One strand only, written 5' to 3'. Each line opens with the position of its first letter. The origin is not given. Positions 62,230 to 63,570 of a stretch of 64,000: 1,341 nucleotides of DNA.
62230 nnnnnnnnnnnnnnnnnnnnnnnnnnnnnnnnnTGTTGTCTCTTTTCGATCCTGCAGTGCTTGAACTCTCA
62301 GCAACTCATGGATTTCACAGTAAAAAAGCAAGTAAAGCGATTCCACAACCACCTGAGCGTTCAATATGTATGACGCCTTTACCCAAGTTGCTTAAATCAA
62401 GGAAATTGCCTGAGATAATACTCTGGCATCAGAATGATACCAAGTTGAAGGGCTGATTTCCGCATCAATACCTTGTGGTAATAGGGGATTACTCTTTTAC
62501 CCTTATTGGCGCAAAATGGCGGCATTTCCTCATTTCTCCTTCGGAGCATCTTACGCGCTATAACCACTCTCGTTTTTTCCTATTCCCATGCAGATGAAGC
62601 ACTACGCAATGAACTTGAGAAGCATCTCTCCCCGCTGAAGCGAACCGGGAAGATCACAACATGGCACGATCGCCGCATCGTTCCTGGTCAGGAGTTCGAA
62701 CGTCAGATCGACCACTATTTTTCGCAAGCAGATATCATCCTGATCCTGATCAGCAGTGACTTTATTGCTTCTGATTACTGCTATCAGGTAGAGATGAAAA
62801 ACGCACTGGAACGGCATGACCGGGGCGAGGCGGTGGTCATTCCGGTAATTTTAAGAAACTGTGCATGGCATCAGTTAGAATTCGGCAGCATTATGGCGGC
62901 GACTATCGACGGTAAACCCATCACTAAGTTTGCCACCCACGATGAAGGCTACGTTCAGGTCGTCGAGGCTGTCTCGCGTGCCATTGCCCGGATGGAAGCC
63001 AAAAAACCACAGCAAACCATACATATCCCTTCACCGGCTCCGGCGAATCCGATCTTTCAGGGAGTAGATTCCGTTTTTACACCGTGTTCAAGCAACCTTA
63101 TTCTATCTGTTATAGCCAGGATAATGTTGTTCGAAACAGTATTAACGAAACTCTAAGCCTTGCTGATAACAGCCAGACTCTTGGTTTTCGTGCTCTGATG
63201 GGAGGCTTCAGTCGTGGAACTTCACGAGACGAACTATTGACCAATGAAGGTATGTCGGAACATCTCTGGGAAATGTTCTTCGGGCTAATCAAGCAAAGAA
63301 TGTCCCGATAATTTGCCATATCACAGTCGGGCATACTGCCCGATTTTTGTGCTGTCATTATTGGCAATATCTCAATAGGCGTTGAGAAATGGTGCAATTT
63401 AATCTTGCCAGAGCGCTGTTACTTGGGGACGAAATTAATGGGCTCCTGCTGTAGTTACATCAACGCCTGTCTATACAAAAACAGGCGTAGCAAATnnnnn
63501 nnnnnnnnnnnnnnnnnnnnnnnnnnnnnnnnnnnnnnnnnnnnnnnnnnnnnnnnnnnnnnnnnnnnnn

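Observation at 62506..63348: TIR-domain gene with non-ATG start and internal frameshift, flanked by Type I R-M and an Mrr-type nuclease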

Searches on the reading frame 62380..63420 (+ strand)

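Call 18: search_protein_families(proteins=[L004:6017-6985:+, L002:9181-10161:+], library=padloc, max_evalue=0.1)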
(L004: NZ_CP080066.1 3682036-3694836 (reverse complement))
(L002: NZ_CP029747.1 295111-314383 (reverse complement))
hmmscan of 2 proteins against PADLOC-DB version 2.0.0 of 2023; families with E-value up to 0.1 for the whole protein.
L004:6017-6985:+ (323 aa): 5 families
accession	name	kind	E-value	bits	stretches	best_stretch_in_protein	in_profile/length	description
PDLC00420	ThsB1|ThsB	-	8.3e-181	598.2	1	1-323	1-319/319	TIR-like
PDLC02012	SAVED5--SAVED_TIR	-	1.2e-08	32.5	1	6-132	18-130/404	-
PDLC05062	PDC-S66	-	0.00043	17.8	1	9-96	154-240/282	-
PDLC00434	ThsB1|ThsB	-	0.031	11.3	1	38-82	173-216/396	TIR-like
PDLC00417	ThsB1|ThsB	-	0.034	11.6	1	5-93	168-255/303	TIR-like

L002:9181-10161:+ (327 aa): 4 families
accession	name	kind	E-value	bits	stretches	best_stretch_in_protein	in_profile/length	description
PDLC00420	ThsB1|ThsB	-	1.6e-153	508.5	1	2-324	2-317/319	TIR-like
PDLC02012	SAVED5--SAVED_TIR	-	1.2e-08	32.5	1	6-94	18-102/404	-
PDLC05062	PDC-S66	-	0.00015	19.4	1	9-96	154-240/282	-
PDLC00417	ThsB1|ThsB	-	0.022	12.3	1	6-94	169-256/303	TIR-like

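Call 19: search_protein_families(proteins=[L004:6017-6985:+], library=ncbifam, max_evalue=0.1)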
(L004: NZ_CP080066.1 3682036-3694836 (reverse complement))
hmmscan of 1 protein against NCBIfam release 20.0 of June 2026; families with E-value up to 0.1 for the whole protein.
L004:6017-6985:+ (323 aa): 2 families
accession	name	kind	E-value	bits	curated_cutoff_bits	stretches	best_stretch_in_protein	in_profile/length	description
NF058526.1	Thoeris_type3_ThcB4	equivalog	0.0025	16.7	220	1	39-84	163-207/375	Thoeris type III anti-phage system protein ThcB4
NF040588.1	FxsC_Nterm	equivalog_domain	0.011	15.7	130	1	33-101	47-121/182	TIR-like protein FxsC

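Call 21: find_homologous_proteins(query=L004:6017-6985:+, max_evalue=0.00001)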
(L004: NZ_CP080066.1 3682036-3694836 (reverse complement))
Query L004:6017-6985:+ (323 aa): 4928 proteins with E <= 0.00001 among 7240 candidates; the best 120 are listed.
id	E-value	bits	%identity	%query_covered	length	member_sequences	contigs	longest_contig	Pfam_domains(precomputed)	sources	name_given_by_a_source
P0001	2.0e-215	732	98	100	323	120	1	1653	PF27176.1,PF01582.26,PF13676.12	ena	-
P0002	6.3e-199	678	91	100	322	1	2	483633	PF27176.1,PF01582.26,PF13676.12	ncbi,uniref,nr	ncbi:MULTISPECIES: toll/interleukin-1 receptor domain-containing protein [unclassified Citrobacter]|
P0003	1.3e-196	670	90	100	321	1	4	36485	PF27176.1,PF01582.26,PF13676.12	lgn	-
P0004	2.5e-196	669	89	100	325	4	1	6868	PF27176.1,PF01582.26,PF13676.12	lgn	-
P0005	1.7e-191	653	88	99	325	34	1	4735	PF27176.1,PF01582.26,PF13676.12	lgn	-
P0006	2.3e-191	653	88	99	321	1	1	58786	PF27176.1,PF01582.26,PF13676.12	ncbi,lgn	ncbi:TPA: toll/interleukin-1 receptor domain-containing protein [Klebsiella pneumoniae]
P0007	4.1e-190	649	87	99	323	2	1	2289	PF27176.1,PF01582.26,PF13676.12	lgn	-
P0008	5.2e-190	649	87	100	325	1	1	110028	PF27176.1,PF01582.26,PF13676.12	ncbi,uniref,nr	ncbi:molecular chaperone Tir [Izhakiella australiensis]|uniref:Molecular chaperone Tir n=1 Tax=Izhak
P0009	1.1e-189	647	86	100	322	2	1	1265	PF27176.1,PF01582.26,PF13676.12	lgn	-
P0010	2.7e-188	643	87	99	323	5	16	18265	PF27176.1,PF01582.26,PF13676.12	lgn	-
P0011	2.7e-188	643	87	99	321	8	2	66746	PF27176.1,PF01582.26,PF13676.12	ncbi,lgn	-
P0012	9.8e-188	641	86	99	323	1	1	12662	PF27176.1,PF01582.26,PF13676.12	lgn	-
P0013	1.7e-186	637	86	99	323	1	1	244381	PF27176.1,PF01582.26,PF13676.12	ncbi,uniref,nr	ncbi:toll/interleukin-1 receptor domain-containing protein [Klebsiella aerogenes]|uniref:toll/interl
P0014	1.2e-184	631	85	100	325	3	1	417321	PF27176.1,PF01582.26,PF13676.12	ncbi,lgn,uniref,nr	ncbi:toll/interleukin-1 receptor domain-containing protein [Buttiauxella massiliensis]|uniref:toll/i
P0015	3.4e-182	623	85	99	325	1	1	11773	PF27176.1,PF01582.26,PF13676.12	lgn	-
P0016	1.6e-181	621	82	100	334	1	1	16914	PF27176.1,PF01582.26,PF13676.12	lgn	-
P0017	6.1e-180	615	83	100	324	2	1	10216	PF27176.1,PF01582.26,PF13676.12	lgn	-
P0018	8.3e-180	615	84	99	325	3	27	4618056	PF27176.1,PF01582.26,PF13676.12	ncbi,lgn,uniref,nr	ncbi:toll/interleukin-1 receptor domain-containing protein [Salmonella enterica subsp. enterica]|uni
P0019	1.3e-179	614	84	99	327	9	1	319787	PF27176.1,PF01582.26,PF13676.12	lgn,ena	-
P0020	1.0e-178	611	84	99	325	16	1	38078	PF27176.1,PF01582.26,PF13676.12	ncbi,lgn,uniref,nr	ncbi:toll/interleukin-1 receptor domain-containing protein [Chimaeribacter arupi]|uniref:toll/interl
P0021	1.6e-178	611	81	100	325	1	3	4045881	PF27176.1,PF01582.26,PF13676.12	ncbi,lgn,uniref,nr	ncbi:TIR domain-containing protein|uniref:TIR domain-containing protein n=1 Tax=Brenneria salicis AT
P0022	4.4e-178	609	83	99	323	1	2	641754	PF27176.1,PF01582.26,PF13676.12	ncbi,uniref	ncbi:toll/interleukin-1 receptor domain-containing protein [Yokenella regensburgei]|uniref:toll/inte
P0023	5.7e-178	609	81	100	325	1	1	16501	PF27176.1,PF01582.26,PF13676.12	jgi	-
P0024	1.6e-177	608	82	99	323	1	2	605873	PF27176.1,PF01582.26,PF13676.12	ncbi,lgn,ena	-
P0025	4.0e-177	606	82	100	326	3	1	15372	PF27176.1,PF01582.26,PF13676.12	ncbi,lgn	ncbi:MAG: toll/interleukin-1 receptor domain-containing protein [Chania sp.]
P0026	4.8e-177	606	82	99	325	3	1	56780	PF27176.1,PF01582.26,PF13676.12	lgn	-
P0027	8.3e-177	605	82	100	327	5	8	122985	PF27176.1,PF01582.26,PF13676.12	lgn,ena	-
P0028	6.5e-176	602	81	100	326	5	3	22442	PF27176.1,PF01582.26,PF13676.12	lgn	-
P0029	8.7e-176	602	83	99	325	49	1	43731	PF27176.1,PF01582.26,PF13676.12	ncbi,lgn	-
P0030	1.1e-175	602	82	99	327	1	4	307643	PF27176.1,PF01582.26,PF13676.12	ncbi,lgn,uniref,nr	ncbi:toll/interleukin-1 receptor domain-containing protein [Pantoea agglomerans]|uniref:toll/interle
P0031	1.2e-175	601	82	99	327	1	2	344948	PF27176.1,PF01582.26,PF13676.12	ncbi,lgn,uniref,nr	ncbi:toll/interleukin-1 receptor domain-containing protein [Pantoea sp. B9002]|uniref:toll/interleuk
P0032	1.2e-175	601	83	99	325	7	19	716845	PF27176.1,PF01582.26,PF13676.12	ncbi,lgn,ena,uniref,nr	ncbi:TPA: toll/interleukin-1 receptor domain-containing protein [Yersinia enterocolitica]|uniref:tol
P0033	1.4e-175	601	81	99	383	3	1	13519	PF27176.1,PF01582.26,PF13676.12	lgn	-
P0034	1.4e-175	601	82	99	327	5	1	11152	PF27176.1,PF01582.26,PF13676.12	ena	-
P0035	1.7e-175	601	81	100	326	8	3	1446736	PF27176.1,PF01582.26,PF13676.12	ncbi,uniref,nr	ncbi:toll/interleukin-1 receptor domain-containing protein [Pectobacterium carotovorum]|uniref:toll/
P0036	1.8e-175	601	82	99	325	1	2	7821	PF27176.1,PF01582.26,PF13676.12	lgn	-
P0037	2.3e-175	600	81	99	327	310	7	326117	PF27176.1,PF01582.26,PF13676.12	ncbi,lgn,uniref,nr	ncbi:toll/interleukin-1 receptor domain-containing protein [Salmonella enterica]|uniref:Toll/interle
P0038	4.6e-175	599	82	100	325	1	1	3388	PF27176.1,PF01582.26,PF13676.12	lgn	-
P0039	4.9e-175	599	82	99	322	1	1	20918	PF27176.1,PF01582.26,PF13676.12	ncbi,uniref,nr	ncbi:toll/interleukin-1 receptor domain-containing protein [Rahnella aceris]|uniref:toll/interleukin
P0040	9.7e-175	598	82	99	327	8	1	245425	PF27176.1,PF01582.26,PF13676.12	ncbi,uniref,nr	ncbi:toll/interleukin-1 receptor domain-containing protein [Rahnella sp. SAP-1]|uniref:Toll/interleu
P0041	1.0e-174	598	82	99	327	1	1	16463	PF27176.1,PF01582.26,PF13676.12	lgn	-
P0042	1.2e-174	598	79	100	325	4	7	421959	PF27176.1,PF01582.26,PF13676.12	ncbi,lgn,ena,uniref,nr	ncbi:toll/interleukin-1 receptor domain-containing protein [Pseudescherichia sp.]|uniref:toll/interl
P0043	1.3e-174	598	82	99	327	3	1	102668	PF27176.1,PF01582.26,PF13676.12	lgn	-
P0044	1.3e-174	598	80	99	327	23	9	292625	PF27176.1,PF01582.26,PF13676.12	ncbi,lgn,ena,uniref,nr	ncbi:toll/interleukin-1 receptor domain-containing protein [Kluyvera ascorbata]|uniref:toll/interleu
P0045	1.6e-174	598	82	99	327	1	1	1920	PF27176.1,PF01582.26,PF13676.12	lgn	-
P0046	2.3e-174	597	82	99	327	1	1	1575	PF27176.1,PF01582.26,PF13676.12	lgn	-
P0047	2.4e-174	597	80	99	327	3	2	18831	PF27176.1,PF01582.26,PF13676.12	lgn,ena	-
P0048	3.4e-174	597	81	99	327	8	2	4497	PF27176.1,PF01582.26,PF13676.12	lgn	-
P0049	3.6e-174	596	81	99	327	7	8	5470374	PF27176.1,PF01582.26,PF13676.12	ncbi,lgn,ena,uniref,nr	ncbi:toll/interleukin-1 receptor domain-containing protein [Serratia proteamaculans]|uniref:toll/int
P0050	9.6e-174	595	82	99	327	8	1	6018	PF27176.1,PF01582.26,PF13676.12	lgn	-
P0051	1.2e-173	595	82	99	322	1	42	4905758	PF27176.1,PF01582.26,PF13676.12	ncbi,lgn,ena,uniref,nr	ncbi:toll/interleukin-1 receptor domain-containing protein [Enterobacter ludwigii]|uniref:toll/inter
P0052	1.4e-173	595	81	99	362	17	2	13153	PF27176.1,PF01582.26,PF13676.12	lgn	-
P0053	1.8e-173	594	81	99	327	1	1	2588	PF27176.1,PF01582.26,PF13676.12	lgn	-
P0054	2.8e-173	594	81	99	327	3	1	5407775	PF27176.1,PF01582.26,PF13676.12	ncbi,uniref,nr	ncbi:toll/interleukin-1 receptor domain-containing protein [Serratia marcescens]|uniref:toll/interle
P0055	4.4e-173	593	81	99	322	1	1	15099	PF27176.1,PF01582.26,PF13676.12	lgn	-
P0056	1.2e-172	592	81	99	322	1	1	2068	PF27176.1,PF01582.26,PF13676.12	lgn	-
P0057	3.8e-172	590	81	99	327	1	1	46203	PF27176.1,PF01582.26,PF13676.12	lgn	-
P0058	7.5e-172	589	81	99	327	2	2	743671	PF27176.1,PF01582.26,PF13676.12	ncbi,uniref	ncbi:toll/interleukin-1 receptor domain-containing protein [Photorhabdus tasmaniensis]|uniref:toll/i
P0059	9.0e-172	589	80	99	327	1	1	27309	PF27176.1,PF01582.26,PF13676.12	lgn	-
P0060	1.5e-171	588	81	99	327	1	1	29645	PF27176.1,PF01582.26,PF13676.12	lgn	-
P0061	1.5e-171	588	79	99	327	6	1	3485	PF27176.1,PF01582.26,PF13676.12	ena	-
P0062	6.8e-171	586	80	99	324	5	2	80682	PF27176.1,PF01582.26,PF13676.12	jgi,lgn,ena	jgi:hypothetical protein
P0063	8.5e-171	585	80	99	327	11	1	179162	PF27176.1,PF01582.26,PF13676.12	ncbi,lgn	-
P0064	1.7e-170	584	79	100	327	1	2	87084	PF27176.1,PF01582.26,PF13676.12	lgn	-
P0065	2.0e-170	584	79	100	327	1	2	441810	PF27176.1,PF01582.26,PF13676.12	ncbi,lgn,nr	ncbi:toll/interleukin-1 receptor domain-containing protein [Salmonella enterica]|nr:toll/interleukin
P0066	4.0e-170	583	80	99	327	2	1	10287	PF27176.1,PF01582.26,PF13676.12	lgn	-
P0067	4.4e-170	583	79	100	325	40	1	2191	PF27176.1,PF01582.26,PF13676.12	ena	-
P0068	6.1e-170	583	81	99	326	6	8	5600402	PF27176.1,PF01582.26,PF13676.12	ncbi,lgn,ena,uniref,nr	ncbi:hypothetical protein KLVA_46540 [Klebsiella variicola]|uniref:toll/interleukin-1 receptor domai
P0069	6.9e-170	582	81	99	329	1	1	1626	PF27176.1,PF01582.26,PF13676.12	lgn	-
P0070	7.1e-170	582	80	99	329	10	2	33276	PF27176.1,PF01582.26,PF13676.12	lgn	-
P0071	8.5e-170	582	80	99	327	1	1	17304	PF27176.1,PF01582.26,PF13676.12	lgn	-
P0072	1.1e-169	582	79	100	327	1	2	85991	PF27176.1,PF01582.26,PF13676.12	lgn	-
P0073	1.4e-169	581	79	100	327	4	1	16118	PF27176.1,PF01582.26,PF13676.12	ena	-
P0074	1.6e-169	581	79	100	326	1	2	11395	PF27176.1,PF01582.26,PF13676.12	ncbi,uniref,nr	ncbi:toll/interleukin-1 receptor domain-containing protein [Pectobacterium brasiliense]|uniref:toll/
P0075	2.2e-169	581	80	100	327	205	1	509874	PF27176.1,PF01582.26,PF13676.12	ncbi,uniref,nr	ncbi:toll/interleukin-1 receptor domain-containing protein [Citrobacter cronae]|uniref:toll/interleu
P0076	3.9e-169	580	80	100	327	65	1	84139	PF27176.1,PF01582.26,PF13676.12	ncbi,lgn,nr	ncbi:toll/interleukin-1 receptor domain-containing protein [Salmonella enterica]|nr:toll/interleukin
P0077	4.2e-169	580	79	99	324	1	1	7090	PF27176.1,PF13676.12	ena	-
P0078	2.0e-168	578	78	99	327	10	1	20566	PF27176.1,PF01582.26,PF13676.12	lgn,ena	-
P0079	2.0e-167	574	78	100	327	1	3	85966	PF27176.1,PF01582.26,PF13676.12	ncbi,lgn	-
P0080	2.1e-167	574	78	99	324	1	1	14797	PF27176.1,PF01582.26,PF13676.12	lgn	-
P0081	4.1e-167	573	79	100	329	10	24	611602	PF27176.1,PF13676.12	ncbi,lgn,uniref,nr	ncbi:toll/interleukin-1 receptor domain-containing protein [Salmonella enterica subsp. enterica]|uni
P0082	4.4e-167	573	78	100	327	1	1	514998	PF27176.1,PF01582.26,PF13676.12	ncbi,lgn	ncbi:TPA: toll/interleukin-1 receptor domain-containing protein [Citrobacter werkmanii]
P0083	7.4e-167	572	78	100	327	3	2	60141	PF27176.1,PF01582.26,PF13676.12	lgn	-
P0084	4.5e-166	570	78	99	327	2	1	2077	PF27176.1,PF01582.26,PF13676.12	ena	-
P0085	4.8e-166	570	78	99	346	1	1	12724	PF27176.1,PF01582.26,PF13676.12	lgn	-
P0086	1.6e-165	568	77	99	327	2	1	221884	PF27176.1,PF01582.26,PF13676.12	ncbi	-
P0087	6.0e-165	566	77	99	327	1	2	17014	PF27176.1,PF01582.26,PF13676.12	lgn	-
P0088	1.3e-164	565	81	96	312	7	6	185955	PF27176.1,PF01582.26,PF13676.12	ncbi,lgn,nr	ncbi:TPA: toll/interleukin-1 receptor domain-containing protein [Escherichia coli]|nr:toll/interleuk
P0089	2.7e-163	561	77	100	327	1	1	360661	PF27176.1,PF13676.12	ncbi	ncbi:toll/interleukin-1 receptor domain-containing protein [Salmonella enterica]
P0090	2.9e-163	561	77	100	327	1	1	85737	PF27176.1,PF01582.26,PF13676.12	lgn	-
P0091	4.8e-162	557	77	100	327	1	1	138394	PF27176.1,PF01582.26,PF13676.12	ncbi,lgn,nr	ncbi:toll/interleukin-1 receptor domain-containing protein [Salmonella enterica subsp. enterica sero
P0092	1.3e-161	555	77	100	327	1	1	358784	PF27176.1,PF13676.12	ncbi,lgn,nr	ncbi:toll/interleukin-1 receptor domain-containing protein [Salmonella enterica subsp. enterica sero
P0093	2.6e-160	551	77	100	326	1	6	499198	PF27176.1,PF01582.26,PF13676.12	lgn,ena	-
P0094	3.7e-159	547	74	100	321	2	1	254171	PF27176.1,PF01582.26,PF13676.12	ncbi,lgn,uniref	ncbi:toll/interleukin-1 receptor domain-containing protein [Moellerella wisconsensis]|uniref:toll/in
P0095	9.6e-158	543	72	100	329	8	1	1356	PF27176.1,PF01582.26,PF13676.12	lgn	-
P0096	3.2e-155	534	75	100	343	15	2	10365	PF27176.1,PF01582.26,PF13676.12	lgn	-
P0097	9.7e-155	533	74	100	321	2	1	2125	PF27176.1,PF01582.26,PF13676.12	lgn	-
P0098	1.0e-154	533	82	86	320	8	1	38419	PF27176.1,PF13676.12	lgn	-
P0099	1.4e-151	522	70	100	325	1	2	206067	PF27176.1,PF01582.26,PF13676.12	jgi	jgi:hypothetical protein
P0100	9.6e-151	520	70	100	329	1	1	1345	PF27176.1,PF01582.26,PF13676.12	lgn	-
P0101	1.4e-150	519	70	100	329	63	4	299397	PF27176.1,PF01582.26,PF13676.12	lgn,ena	-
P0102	2.3e-144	499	75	91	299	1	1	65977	PF27176.1,PF13676.12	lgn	-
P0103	1.9e-142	492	67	100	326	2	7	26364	PF27176.1,PF01582.26,PF13676.12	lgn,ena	-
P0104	1.1e-141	490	66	100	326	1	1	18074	PF27176.1,PF01582.26,PF13676.12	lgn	-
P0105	1.5e-141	489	74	91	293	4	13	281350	PF27176.1,PF13676.12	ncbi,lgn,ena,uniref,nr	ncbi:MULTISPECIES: toll/interleukin-1 receptor domain-containing protein [Providencia]|uniref:toll/i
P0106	1.9e-141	489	66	99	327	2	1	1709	PF27176.1,PF01582.26,PF13676.12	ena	-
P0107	2.2e-141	489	67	99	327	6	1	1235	PF27176.1,PF01582.26,PF13676.12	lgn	-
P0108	3.6e-141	488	69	100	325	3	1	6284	PF27176.1,PF13676.12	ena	-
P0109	4.3e-141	488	67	100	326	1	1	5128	PF27176.1,PF01582.26,PF13676.12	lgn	-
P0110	7.4e-141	487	75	89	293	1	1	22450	PF27176.1,PF13676.12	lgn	-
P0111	1.6e-140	486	66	100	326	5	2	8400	PF27176.1,PF01582.26,PF13676.12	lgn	-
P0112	1.6e-140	486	67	100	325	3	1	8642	PF27176.1,PF01582.26,PF13676.12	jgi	jgi:hypothetical protein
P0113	3.9e-140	485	65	100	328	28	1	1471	PF27176.1,PF01582.26,PF13676.12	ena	-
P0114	4.8e-140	484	65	99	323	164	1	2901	PF27176.1,PF01582.26,PF13676.12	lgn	-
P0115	6.3e-140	484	64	100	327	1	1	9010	PF27176.1,PF13676.12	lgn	-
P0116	6.6e-140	484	65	100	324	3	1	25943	PF27176.1,PF01582.26,PF13676.12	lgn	-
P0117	7.6e-140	484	66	100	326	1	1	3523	PF27176.1,PF01582.26,PF13676.12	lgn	-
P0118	1.0e-139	483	65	100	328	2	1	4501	PF27176.1,PF01582.26,PF13676.12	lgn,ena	-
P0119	1.7e-139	483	66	100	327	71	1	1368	PF27176.1,PF01582.26,PF13676.12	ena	-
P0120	3.9e-139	481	67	100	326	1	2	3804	PF27176.1,PF13676.12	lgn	-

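Call 22: profile_search(protein=L004:6017-6985:+)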
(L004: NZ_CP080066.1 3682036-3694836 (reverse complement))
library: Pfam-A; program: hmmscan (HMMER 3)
A. the first sequence (323 residues): domains with independent E <= 10: 4; with E <= 0.001: 2
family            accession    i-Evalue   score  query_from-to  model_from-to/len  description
TIR_2             PF13676.11    9.6e-14    52.4       6-113         3-105/122  TIR domain
TIR               PF01582.25    8.3e-07    29.4       5-99          4-97/179  TIR domain
D123              PF07065.19      0.051    13.2      56-100       116-159/300  D123
MRP-L20           PF12824.13       0.24    12.0     139-175        13-49/164  Mitochondrial ribosomal protein subunit L20

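Call 23: find_encoding_contigs(protein=P0018, flank=10000, max_places=4)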
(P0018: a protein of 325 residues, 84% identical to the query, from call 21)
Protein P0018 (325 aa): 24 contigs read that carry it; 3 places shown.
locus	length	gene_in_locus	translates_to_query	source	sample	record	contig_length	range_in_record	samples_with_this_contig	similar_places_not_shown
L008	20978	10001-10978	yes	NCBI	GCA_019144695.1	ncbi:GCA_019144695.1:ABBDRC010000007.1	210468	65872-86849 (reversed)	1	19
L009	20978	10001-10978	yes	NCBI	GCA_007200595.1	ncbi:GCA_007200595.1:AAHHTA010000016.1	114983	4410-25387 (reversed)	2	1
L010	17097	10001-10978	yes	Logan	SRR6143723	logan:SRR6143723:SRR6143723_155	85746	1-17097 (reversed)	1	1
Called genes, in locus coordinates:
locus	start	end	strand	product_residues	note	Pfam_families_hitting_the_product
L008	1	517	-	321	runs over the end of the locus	PF06189:5-nucleotidase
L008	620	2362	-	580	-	-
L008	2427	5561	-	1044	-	PF04313:HSDR_N, PF04851:ResIII, PF18766:SWI2_SNF2, PF22679:T1R_D3-like, PF11867:T1RH-like_C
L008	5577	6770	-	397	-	PF14088:DUF4268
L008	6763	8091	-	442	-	PF01420:Methylase_S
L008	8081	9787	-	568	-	PF12161:HsdM_N, PF02384:N6_Mtase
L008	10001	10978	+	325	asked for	PF01582:TIR (weak), PF13676:TIR_2, PF27176:Y4lF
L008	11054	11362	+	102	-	-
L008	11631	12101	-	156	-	PF25165:DUF7828, PF11682:Zn_ribbon_11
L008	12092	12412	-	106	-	PF25165:DUF7828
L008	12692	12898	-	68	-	PF05930:Phage_AlpA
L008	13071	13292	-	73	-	PF09954:DUF2188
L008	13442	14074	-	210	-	PF11726:YagK_YfjJ_C, PF23343:REP_ORF2-G2P (weak)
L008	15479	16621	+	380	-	-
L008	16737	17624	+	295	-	PF03193:RsgA_GTPase (faint), PF00350:Dynamin_N (faint), PF01926:MMR_HSR1, PF04548:AIG1 (weak), PF04670:Gtr1_RagA (weak)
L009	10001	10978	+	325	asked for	PF01582:TIR (weak), PF13676:TIR_2, PF27176:Y4lF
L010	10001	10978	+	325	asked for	PF01582:TIR (weak), PF13676:TIR_2, PF27176:Y4lF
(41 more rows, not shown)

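Call 24: find_encoding_contigs(protein=P0049, flank=10000, max_places=4)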
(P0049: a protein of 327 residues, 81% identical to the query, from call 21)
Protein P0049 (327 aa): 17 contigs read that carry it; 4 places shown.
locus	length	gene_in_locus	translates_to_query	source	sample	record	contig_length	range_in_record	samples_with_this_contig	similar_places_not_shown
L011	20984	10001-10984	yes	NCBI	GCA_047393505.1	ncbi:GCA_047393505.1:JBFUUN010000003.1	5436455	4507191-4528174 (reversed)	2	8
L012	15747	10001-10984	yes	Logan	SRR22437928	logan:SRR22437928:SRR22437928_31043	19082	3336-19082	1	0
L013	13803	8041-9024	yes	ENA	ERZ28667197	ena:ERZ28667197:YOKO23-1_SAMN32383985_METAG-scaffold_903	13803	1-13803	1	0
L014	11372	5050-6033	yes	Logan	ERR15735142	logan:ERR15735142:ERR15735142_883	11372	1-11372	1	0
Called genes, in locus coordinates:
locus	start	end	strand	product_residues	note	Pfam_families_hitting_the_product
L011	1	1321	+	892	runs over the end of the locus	PF20464:MmeI_N, PF20465:MmeI_hel, PF20473:MmeI_Mtase, PF07669:Eco57I, PF20466:MmeI_TRD, PF20467:MmeI_C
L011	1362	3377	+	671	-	PF00270:DEAD (weak)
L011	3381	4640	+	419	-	PF10544:T5orf172, PF13455:MUG113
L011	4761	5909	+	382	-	PF13289:SIR2_2 (faint)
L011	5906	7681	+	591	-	PF01935:DUF87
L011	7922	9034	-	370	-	PF01381:HTH_3 (weak), PF12844:HTH_19 (weak), PF13560:HTH_31 (weak), PF06114:Peptidase_M78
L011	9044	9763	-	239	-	-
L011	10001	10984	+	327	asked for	PF01582:TIR (weak), PF13676:TIR_2, PF27176:Y4lF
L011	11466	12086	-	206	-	PF11726:YagK_YfjJ_C, PF23343:REP_ORF2-G2P (weak)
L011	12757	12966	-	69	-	PF05930:Phage_AlpA, PF12728:HTH_17 (weak)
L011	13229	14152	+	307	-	-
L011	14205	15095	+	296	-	PF00350:Dynamin_N (faint), PF01926:MMR_HSR1, PF04670:Gtr1_RagA, PF00009:GTP_EFTU (weak)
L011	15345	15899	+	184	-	-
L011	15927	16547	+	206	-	-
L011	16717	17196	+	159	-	PF04002:RadC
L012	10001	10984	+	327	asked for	PF01582:TIR (weak), PF13676:TIR_2, PF27176:Y4lF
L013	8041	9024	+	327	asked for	PF01582:TIR (weak), PF13676:TIR_2, PF27176:Y4lF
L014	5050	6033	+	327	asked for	PF01582:TIR (weak), PF13676:TIR_2, PF27176:Y4lF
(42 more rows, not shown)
